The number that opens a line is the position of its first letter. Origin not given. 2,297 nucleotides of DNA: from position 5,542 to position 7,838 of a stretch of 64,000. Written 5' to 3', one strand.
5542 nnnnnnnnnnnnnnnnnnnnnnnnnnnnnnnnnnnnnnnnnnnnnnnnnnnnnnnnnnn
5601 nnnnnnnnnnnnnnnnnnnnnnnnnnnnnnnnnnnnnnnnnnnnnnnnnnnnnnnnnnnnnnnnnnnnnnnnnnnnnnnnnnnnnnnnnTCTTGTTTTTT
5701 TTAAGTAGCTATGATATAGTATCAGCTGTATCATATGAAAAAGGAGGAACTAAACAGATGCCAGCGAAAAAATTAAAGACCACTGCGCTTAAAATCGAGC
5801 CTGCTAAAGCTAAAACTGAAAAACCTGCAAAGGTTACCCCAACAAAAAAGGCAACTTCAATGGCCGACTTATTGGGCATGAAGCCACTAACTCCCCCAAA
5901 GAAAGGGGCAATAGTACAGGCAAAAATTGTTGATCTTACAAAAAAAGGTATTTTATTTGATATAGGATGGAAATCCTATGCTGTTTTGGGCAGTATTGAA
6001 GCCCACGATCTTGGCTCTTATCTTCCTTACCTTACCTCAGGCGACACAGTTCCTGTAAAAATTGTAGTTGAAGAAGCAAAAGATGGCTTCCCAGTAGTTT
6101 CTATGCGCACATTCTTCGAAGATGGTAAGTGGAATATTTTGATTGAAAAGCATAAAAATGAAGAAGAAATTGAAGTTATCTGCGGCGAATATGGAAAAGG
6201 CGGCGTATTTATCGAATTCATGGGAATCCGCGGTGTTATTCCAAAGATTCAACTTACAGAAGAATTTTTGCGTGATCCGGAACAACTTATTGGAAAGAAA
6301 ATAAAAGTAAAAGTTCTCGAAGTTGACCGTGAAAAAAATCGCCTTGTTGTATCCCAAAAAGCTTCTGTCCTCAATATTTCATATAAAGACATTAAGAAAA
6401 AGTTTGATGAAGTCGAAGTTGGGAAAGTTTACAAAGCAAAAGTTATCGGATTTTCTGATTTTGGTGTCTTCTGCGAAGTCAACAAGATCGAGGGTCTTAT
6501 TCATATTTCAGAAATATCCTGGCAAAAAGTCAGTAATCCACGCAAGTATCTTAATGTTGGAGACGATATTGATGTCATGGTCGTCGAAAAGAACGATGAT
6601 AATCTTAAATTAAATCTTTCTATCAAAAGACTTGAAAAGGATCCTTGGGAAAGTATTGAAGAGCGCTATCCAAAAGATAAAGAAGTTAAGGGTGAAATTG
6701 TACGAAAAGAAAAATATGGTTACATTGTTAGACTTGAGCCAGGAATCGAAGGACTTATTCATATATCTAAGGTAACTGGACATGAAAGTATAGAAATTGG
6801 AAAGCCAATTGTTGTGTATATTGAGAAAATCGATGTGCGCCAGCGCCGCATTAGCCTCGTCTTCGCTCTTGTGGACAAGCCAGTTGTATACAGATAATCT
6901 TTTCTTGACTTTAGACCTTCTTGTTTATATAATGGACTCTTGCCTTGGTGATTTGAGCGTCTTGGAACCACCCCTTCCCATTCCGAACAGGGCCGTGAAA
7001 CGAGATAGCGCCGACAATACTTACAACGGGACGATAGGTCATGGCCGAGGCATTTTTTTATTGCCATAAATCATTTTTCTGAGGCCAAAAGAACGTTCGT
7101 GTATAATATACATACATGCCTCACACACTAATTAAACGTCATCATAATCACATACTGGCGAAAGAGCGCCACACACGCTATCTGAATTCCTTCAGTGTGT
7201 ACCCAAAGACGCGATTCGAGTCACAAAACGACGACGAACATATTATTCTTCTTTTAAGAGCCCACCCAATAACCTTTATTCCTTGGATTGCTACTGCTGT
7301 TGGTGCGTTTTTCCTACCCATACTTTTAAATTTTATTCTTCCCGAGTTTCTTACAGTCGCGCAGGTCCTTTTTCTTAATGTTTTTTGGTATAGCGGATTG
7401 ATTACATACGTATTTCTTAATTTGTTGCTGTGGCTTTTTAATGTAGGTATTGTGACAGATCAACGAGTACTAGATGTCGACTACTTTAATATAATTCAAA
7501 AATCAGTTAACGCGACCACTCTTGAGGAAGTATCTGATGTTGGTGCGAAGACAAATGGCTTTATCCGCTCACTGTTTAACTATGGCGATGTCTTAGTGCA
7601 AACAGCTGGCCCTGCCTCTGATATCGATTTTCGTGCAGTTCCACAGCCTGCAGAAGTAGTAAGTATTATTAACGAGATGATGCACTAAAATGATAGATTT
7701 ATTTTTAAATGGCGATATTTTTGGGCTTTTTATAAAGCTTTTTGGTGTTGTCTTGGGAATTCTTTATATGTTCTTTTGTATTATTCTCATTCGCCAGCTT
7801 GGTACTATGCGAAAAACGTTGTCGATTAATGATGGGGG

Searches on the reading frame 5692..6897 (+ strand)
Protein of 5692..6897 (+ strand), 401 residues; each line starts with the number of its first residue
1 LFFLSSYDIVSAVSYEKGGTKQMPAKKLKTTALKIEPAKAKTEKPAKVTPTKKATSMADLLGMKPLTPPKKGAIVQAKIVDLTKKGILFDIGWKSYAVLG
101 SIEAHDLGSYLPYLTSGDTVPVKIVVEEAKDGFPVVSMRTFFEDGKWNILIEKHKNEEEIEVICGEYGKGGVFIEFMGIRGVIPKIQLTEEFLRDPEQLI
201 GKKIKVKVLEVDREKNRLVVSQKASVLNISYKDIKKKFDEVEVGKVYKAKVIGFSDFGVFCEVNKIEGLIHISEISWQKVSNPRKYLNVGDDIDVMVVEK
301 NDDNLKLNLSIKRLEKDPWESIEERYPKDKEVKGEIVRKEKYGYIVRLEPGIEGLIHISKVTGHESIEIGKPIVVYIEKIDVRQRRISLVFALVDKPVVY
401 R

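Call 51: search_protein_families(library=pfam, proteins=[window:5692-6897:+], max_evalue=0.001)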
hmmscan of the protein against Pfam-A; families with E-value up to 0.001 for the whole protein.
window:5692-6897:+ (401 aa): 3 families
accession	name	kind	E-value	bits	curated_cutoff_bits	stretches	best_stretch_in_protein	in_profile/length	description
PF00575.29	S1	-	8.9e-41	138.6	22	3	241-312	2-74/74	S1 RNA binding domain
PF02599.21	CsrA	-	3.9e-05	24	27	0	199-221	13-35/53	Global regulator protein family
PF23459.1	S1_RRP5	-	5.6e-05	24.1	27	0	165-221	12-71/72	RRP5 S1 domain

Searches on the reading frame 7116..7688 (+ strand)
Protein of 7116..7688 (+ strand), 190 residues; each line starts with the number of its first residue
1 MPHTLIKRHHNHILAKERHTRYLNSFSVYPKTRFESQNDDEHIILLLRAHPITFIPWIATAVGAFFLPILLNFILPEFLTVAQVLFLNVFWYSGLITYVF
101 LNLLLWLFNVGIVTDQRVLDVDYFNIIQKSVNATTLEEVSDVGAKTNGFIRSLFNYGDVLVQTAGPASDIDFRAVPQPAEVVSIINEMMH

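Call 51: search_protein_families(library=pfam, proteins=[window:7116-7688:+], max_evalue=0.001)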
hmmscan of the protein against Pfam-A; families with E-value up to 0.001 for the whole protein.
window:7116-7688:+ (190 aa): 1 family
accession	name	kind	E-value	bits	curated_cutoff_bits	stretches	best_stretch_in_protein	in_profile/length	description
PF03703.20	bPH_2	-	0.0005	20.7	22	1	126-183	19-76/78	Bacterial PH domain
